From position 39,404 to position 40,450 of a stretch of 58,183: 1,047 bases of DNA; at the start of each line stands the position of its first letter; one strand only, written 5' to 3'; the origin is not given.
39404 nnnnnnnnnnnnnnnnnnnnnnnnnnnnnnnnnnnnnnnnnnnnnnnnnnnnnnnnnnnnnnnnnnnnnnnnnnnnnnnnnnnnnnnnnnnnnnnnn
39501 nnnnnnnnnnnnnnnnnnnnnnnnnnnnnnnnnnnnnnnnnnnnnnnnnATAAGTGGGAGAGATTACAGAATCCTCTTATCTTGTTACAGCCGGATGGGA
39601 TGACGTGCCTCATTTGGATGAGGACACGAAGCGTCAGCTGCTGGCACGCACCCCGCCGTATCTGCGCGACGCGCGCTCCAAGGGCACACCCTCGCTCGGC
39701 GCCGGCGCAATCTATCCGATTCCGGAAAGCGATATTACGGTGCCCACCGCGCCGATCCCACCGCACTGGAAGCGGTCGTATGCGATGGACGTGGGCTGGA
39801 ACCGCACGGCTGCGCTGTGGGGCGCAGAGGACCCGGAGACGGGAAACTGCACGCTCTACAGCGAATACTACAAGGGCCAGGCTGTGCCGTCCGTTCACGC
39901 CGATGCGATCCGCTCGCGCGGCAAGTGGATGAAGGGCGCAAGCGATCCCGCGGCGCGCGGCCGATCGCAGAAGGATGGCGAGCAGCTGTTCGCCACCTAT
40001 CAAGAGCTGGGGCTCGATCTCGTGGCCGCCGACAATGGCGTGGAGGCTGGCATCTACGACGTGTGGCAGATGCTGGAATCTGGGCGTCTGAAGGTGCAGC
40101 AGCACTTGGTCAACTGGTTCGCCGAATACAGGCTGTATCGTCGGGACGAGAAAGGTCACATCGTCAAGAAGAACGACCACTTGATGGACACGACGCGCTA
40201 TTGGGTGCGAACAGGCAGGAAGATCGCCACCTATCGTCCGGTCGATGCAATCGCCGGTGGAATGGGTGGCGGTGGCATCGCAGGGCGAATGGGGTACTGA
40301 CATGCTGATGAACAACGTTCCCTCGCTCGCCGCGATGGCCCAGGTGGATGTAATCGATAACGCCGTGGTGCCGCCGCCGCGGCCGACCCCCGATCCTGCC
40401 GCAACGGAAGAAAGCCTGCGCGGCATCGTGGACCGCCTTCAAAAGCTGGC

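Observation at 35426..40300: Large terminase split into separate ATPase and nuclease ORFs by a 3.3-kb four-gene cassette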

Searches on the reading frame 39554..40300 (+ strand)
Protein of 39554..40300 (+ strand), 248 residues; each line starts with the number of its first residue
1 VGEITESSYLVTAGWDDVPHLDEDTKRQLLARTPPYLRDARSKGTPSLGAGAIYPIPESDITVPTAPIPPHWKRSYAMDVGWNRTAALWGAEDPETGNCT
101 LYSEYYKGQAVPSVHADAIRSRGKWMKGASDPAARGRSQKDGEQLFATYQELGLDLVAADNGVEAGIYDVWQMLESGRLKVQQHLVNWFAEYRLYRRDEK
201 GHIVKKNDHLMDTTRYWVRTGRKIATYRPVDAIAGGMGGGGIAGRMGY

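Call 3: search_protein_families(library=pfam, proteins=[window:39554-40300:+], max_evalue=0.01)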
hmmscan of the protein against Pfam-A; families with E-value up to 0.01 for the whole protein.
window:39554-40300:+ (248 aa): 1 family
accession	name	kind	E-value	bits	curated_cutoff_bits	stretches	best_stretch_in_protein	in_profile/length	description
PF17289.8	Terminase_6C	-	1.7e-08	35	22.6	1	84-216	12-150/155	Terminase RNaseH-like domain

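Call 4: search_protein_families(library=phrogs, proteins=[window:39554-40300:+], max_evalue=0.01)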
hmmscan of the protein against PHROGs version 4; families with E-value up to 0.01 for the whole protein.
window:39554-40300:+ (248 aa): 4 families
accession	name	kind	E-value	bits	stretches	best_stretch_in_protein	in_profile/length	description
phrog_5653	-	head and packaging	1.7e-18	68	1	49-219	6-178/199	terminase large subunit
phrog_30463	-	unknown function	1e-12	49.6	1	159-219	11-71/101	-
phrog_2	-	head and packaging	7.5e-11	42.5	1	12-224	426-595/807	terminase large subunit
phrog_10250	-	head and packaging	0.00036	21.3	1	157-220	145-214/228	terminase large subunit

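Call 6: search_dna_similar(query=window:39554-40300:+, collection=phages, mode=protein, max_rows=40)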
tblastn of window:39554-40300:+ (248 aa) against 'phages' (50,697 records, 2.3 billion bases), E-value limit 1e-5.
Records with a match: 412; places in all: 414; records where one place covers at least 80% of the query: 402.
Best place of each record, by identity: 60-80% 1; <60% 411.
By first word of the organism name: Pseudomonas 110; Escherichia 101; Salmonella 98; Vibrio 18; Aeromonas 11; Proteus 10; Enterobacteria 10; Caudoviricetes 8; Cronobacter 6; Ralstonia 5; and 21 more.
By host as written in the record: Escherichia coli 62; Pseudomonas aeruginosa 39; - 33; Salmonella enterica subsp. enterica serovar Typhimurium 21; Salmonella sp. 17; Pseudomonas aeruginosa PAO1 16; Salmonella enterica 11; Aeromonas hydrophila 9; and 124 more.
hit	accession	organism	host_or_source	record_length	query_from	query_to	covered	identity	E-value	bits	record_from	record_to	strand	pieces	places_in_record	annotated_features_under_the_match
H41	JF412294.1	EBPR podovirus 1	-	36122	9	231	90%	60.1%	2e-88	291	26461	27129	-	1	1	gp39: TerL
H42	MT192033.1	Chlorobiaceae phage CV-1-33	Chlorobiaceae bacterium strain GSB-B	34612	10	226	88%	55.8%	6e-75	252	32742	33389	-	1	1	hypothetical protein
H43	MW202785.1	Caudoviricetes sp.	Manatee Spring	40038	7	231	91%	51.6%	1e-70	240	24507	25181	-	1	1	large terminase protein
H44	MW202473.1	Caudoviricetes sp.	Manatee Spring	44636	10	229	89%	48.6%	1e-66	229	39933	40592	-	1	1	large terminase protein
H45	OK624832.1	Xanthomonas phage DES1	Xanthomonas sp.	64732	10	216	83%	51.2%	2e-63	219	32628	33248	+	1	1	large terminase protein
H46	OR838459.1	Stenotrophomonas phage StenR_269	Stenotrophomonas rhizophila CEMTC 4565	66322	6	218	86%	49.3%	7e-63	218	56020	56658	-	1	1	terminase large subunit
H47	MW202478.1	Caudoviricetes sp.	Manatee Spring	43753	10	211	81%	47.5%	6e-57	201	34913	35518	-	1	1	large terminase protein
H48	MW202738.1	Caudoviricetes sp.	Manatee Spring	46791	2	229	92%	41.1%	8e-55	194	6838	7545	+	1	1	large terminase protein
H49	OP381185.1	Megaira polyxenophila phage MAnkyphage_25.80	Candidatus Megaira polyxenophila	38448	3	231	92%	36.5%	5e-39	149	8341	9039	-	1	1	terminase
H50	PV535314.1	Proteus phage vB_PMG_YP1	chicken and sheep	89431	9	218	85%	39.5%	4e-41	155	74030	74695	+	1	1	terminase large subunit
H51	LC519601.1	Cronobacter phage vB_CsaP_009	Cronobacter sakazakii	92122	9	218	85%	39.5%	5e-41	155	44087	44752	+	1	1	terminase large subunit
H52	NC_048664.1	Cronobacter phage vB_CsaP_009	Cronobacter sakazakii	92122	9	218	85%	39.5%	5e-41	155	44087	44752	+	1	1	terminase large subunit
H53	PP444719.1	Proteus phage J3S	Proteus mirabilis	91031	9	218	85%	39.5%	6e-41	154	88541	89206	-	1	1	terminase large subunit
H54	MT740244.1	Proteus phage 3H10_20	Proteus mirabilis H10_20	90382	9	218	85%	39.5%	8e-41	154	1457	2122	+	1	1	terminase large subunit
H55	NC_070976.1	Proteus phage 3H10_20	Proteus mirabilis H10_20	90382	9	218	85%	39.5%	8e-41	154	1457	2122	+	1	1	terminase large subunit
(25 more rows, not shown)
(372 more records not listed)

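Call 8: get_annotated_region(hit=H41, flank=4000)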
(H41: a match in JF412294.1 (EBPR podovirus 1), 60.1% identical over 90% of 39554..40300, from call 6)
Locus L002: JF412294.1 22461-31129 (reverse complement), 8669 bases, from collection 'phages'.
description: EBPR podovirus 1, partial sequence.
organism: EBPR podovirus 1 (NCBI taxid 1048515)
taxonomy: Viruses; Duplodnaviria; Heunggongvirae; Uroviricota; Caudoviricetes
host: -; source: -; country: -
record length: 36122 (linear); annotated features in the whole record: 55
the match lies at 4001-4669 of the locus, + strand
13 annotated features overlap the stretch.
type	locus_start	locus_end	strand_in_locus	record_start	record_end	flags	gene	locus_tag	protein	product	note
CDS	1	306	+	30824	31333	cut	gp47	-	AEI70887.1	hypothetical protein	EPV1_47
CDS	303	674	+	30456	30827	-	gp46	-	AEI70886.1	hypothetical protein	EPV1_46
CDS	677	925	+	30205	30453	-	gp45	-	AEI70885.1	hypothetical protein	EPV1_45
CDS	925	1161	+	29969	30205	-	gp44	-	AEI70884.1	hypothetical protein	EPV1_44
CDS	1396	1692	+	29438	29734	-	gp43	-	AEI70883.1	H-NS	-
CDS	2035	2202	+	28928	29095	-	gp42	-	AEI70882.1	hypothetical protein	EPV1_42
CDS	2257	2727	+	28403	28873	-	gp41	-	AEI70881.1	hypothetical protein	EPV1_41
CDS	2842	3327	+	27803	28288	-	gp40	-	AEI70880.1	TerS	-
CDS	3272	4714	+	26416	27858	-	gp39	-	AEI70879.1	TerL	-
CDS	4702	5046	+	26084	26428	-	gp38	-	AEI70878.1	hypothetical protein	EPV1_38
CDS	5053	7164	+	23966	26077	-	gp37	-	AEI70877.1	portal protein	-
CDS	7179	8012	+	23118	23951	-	gp36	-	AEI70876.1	scaffold protein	-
CDS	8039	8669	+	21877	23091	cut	gp35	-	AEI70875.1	coat protein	-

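Call 39: search_solved_structures(query=window:39554-40300:+, max_evalue=1, show_alignments=3)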
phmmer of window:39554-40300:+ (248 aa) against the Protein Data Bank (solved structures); distinct sequences matched with E-value up to 1: 3.
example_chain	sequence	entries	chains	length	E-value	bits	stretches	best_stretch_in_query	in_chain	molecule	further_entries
4dkw_A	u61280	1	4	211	8.7e-17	64.9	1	48-220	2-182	Large terminase protein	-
5oe8_A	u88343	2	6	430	0.0017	21.3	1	48-220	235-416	Large subunit terminase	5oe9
5oea_A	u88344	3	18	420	0.0025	20.8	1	48-220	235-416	Large subunit terminase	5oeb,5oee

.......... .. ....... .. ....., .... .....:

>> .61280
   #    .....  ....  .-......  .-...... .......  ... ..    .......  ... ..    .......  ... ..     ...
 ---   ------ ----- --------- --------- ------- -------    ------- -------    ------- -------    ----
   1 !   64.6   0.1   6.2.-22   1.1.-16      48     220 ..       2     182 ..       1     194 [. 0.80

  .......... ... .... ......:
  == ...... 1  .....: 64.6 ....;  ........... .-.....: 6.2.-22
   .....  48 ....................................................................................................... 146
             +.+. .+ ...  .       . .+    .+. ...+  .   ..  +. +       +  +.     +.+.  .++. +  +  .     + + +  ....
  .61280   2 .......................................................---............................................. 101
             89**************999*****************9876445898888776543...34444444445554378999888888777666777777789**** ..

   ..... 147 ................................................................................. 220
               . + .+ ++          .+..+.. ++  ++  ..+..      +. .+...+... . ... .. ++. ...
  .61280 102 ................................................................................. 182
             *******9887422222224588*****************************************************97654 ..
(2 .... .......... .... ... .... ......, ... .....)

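Call 41: search_solved_structures(query=A2, max_evalue=0.1, show_alignments=4)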
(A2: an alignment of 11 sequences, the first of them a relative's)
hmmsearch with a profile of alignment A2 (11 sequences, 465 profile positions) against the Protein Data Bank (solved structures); distinct sequences matched with E-value up to 0.1: 3.
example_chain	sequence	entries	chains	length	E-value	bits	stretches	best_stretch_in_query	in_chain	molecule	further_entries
4dkw_A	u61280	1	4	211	3.4e-54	187.5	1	271-453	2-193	Large terminase protein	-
5oe8_A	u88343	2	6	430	9.3e-09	37.7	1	228-443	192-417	Large subunit terminase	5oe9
5oea_A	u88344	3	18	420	1.6e-08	36.9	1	228-442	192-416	Large subunit terminase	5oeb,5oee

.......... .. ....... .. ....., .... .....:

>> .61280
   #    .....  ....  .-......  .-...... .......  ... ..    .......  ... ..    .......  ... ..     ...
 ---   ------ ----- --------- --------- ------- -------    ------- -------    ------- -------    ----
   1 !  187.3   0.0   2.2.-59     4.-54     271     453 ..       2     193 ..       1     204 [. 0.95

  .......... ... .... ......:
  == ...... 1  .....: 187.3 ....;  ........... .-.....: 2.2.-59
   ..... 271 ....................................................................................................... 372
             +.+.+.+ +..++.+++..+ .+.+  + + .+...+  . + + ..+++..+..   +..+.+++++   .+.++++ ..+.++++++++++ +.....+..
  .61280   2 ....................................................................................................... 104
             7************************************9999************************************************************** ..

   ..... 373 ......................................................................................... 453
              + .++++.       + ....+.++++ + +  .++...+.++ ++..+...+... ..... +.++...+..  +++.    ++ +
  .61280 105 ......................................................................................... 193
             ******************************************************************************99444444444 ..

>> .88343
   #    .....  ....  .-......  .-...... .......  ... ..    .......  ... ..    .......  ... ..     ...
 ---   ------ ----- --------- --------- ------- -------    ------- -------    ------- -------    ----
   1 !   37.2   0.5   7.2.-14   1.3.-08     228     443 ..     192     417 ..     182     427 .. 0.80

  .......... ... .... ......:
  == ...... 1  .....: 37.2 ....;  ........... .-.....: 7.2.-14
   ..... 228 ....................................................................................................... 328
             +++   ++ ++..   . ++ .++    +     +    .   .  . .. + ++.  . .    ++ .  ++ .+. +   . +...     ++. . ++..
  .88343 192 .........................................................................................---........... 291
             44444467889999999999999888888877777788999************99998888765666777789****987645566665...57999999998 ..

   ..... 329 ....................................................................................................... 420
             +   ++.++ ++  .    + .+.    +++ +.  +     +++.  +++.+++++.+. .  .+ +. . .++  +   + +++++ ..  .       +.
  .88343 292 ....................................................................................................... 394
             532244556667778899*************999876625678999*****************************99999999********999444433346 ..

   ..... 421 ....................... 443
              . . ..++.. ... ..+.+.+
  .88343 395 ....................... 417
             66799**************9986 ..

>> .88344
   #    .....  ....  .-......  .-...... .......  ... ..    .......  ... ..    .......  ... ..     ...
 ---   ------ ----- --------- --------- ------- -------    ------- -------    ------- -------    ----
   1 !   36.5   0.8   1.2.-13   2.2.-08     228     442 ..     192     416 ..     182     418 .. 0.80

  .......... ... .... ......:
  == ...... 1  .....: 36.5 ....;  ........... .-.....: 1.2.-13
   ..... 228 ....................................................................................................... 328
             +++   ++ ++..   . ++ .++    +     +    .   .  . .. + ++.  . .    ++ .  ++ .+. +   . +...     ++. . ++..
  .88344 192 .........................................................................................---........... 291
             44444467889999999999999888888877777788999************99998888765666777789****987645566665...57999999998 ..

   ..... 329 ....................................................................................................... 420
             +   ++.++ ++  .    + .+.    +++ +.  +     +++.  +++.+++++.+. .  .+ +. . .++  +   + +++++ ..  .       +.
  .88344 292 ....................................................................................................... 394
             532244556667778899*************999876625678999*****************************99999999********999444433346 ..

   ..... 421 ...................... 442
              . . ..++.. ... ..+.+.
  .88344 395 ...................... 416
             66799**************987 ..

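Call 48: find_homologous_proteins(query=window:39554-40300:+, max_evalue=1e-20)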
Query window:39554-40300:+ (248 aa): 4065 proteins with E <= 1e-20 among 5792 candidates; the best 120 are listed.
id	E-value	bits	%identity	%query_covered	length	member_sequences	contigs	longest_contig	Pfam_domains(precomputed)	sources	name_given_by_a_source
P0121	1.2e-155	535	100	93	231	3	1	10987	PF17289.9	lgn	-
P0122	1.1e-128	446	81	93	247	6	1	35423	PF17289.9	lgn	-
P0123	8.9e-127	440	78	100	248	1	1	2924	PF17289.9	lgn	-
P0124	3.5e-126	438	78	100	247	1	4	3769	-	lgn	-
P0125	9.4e-125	434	77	100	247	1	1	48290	PF17289.9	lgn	-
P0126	1.1e-124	433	76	100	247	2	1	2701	PF17289.9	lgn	-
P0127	2.1e-120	419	73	100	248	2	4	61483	PF17289.9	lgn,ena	-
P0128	4.8e-119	415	74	100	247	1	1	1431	PF17289.9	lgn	-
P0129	3.3e-118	412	74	100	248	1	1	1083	PF17289.9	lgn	-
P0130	2.8e-116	406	74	100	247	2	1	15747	PF17289.9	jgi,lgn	jgi:hypothetical protein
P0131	4.8e-112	392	71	100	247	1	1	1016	-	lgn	-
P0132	1.2e-110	387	69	100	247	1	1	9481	PF17289.9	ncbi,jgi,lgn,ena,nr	ncbi:MAG TPA: hypothetical protein VD768_06245 [Sphingomicrobium sp.]|nr:hypothetical protein [Sphin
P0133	8.6e-109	381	69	100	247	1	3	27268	-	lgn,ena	-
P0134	1.6e-108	380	68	99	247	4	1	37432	PF17289.9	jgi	jgi:hypothetical protein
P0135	1.1e-107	378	70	99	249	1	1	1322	PF17289.9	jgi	jgi:hypothetical protein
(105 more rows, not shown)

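Call 57: search_protein_families(library=pfam, proteins=[L002:3272-4714:+, window:39554-40300:+], max_evalue=10)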
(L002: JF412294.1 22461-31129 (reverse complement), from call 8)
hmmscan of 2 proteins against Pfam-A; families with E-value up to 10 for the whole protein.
L002:3272-4714:+ (480 aa): 3 families
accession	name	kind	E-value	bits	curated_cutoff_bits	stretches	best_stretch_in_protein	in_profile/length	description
PF03237.21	Terminase_6N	-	4.5e-21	75.9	22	1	61-293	1-212/215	Terminase large subunit, T4likevirus-type, N-terminal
PF17289.8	Terminase_6C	-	3.4e-08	34.1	22.6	1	320-452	13-151/155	Terminase RNaseH-like domain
PF20037.4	DUF6440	-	0.23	11.7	26.5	1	327-340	21-34/53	Family of unknown function (DUF6440)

window:39554-40300:+ (248 aa): 3 families
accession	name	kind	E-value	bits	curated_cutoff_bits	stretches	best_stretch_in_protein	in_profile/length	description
PF17289.8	Terminase_6C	-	1.7e-08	35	22.6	1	84-216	12-150/155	Terminase RNaseH-like domain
PF03237.21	Terminase_6N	-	0.078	13.1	22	1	11-58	165-212/215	Terminase large subunit, T4likevirus-type, N-terminal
PF05324.18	Sperm_Ag_HE2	-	0.17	12.7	20.1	1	18-38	47-68/70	Sperm antigen HE2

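Call 71: predict_structure(alignment_id=A5)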
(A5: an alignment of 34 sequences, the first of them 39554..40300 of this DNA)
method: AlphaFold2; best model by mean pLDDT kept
length: 248 residues; sequences in the alignment: 34
mean_pLDDT: 79.0   pTM: 0.71
mean pLDDT of the five models: 79.0, 78.4, 77.4, 77.4, 77.2
residues with pLDDT >= 90: 116; 70-90: 60; 50-70: 33; < 50: 39
segments of 3 or more residues with pLDDT < 50: 1-14, 36-47, 234-243, 246-248
pLDDT, mean of each block of 10 residues (from residue 1): 41 53 67 51 45 86 95 94 88 94 92 92 92 66 88 94 90 95 94 85 85 96 92 47 45
secondary structure, 60 per line:
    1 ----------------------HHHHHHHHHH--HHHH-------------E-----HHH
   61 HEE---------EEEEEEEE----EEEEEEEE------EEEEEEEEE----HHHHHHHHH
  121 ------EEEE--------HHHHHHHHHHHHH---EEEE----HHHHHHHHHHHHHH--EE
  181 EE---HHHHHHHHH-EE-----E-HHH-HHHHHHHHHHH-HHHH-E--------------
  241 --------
elements in order: H23-32 H35-38 H58-61 E73-80 E85-92 E99-107 H112-120 E127-130 H139-151 E155-158 H163-176 E179-182 H186-194 H209-219 H221-224

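Call 77: fold_search(model_id=the predicted structure, library=pdb)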
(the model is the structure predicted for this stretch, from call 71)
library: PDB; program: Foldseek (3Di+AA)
matches with E <= 10: 991; with E <= 0.001: 31
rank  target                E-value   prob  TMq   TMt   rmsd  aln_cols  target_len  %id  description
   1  4dkw_A                6.0e-16  1.00  0.67  0.84   2.2       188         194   30  Structure of P22 Large terminase nuclease domain (released 2012-06-27)
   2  5oe9_B                1.6e-12  1.00  0.57  0.36  11.3       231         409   21  Structure of large terminase from the thermophilic bacteriophage D6E in complex with sulfate (Crystal form 2) (released 2017-10-11)
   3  5oe9_A                1.7e-12  1.00  0.59  0.37  11.3       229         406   22  Structure of large terminase from the thermophilic bacteriophage D6E in complex with sulfate (Crystal form 2) (released 2017-10-11)
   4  5oeb_C                3.9e-12  1.00  0.58  0.36  11.3       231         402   20  Structure of large terminase from the thermophilic bacteriophage D6E in complex with ADP (Crystal form 3) (released 2017-10-11)
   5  5oe9_C                4.2e-12  1.00  0.60  0.37  12.0       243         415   21  Structure of large terminase from the thermophilic bacteriophage D6E in complex with sulfate (Crystal form 2) (released 2017-10-11)
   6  5oeb_F                4.2e-12  1.00  0.58  0.36  11.3       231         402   20  Structure of large terminase from the thermophilic bacteriophage D6E in complex with ADP (Crystal form 3) (released 2017-10-11)
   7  5oe8_A                8.6e-12  1.00  0.57  0.36  11.3       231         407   21  Structure of large terminase from the thermophilic bacteriophage D6E (Crystal form 2) (released 2017-10-11)
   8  5oe8_C                1.3e-11  1.00  0.57  0.36  11.1       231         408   21  Structure of large terminase from the thermophilic bacteriophage D6E (Crystal form 2) (released 2017-10-11)
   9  5oeb_A                1.4e-11  1.00  0.56  0.35  11.3       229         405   20  Structure of large terminase from the thermophilic bacteriophage D6E in complex with ADP (Crystal form 3) (released 2017-10-11)
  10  5oe8_B                2.2e-11  1.00  0.57  0.36  11.3       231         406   21  Structure of large terminase from the thermophilic bacteriophage D6E (Crystal form 2) (released 2017-10-11)
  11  5oea_A                3.1e-11  1.00  0.58  0.36  10.1       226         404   22  Structure of large terminase from the thermophilic bacteriophage D6E in complex with ATP-gamma-S (Crystal form 3) (released 2017-10-11)
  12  5oee_F                3.3e-11  1.00  0.57  0.37  11.3       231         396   21  Structure of large terminase from the thermophilic bacteriophage D6E (Crystal form 3) (released 2017-10-11)
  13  5oee_C                4.2e-11  1.00  0.56  0.36  11.3       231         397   21  Structure of large terminase from the thermophilic bacteriophage D6E (Crystal form 3) (released 2017-10-11)
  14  5oee_A                8.3e-11  1.00  0.57  0.36  11.2       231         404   22  Structure of large terminase from the thermophilic bacteriophage D6E (Crystal form 3) (released 2017-10-11)
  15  5oea_C                9.3e-11  1.00  0.56  0.36  11.3       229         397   20  Structure of large terminase from the thermophilic bacteriophage D6E in complex with ATP-gamma-S (Crystal form 3) (released 2017-10-11)
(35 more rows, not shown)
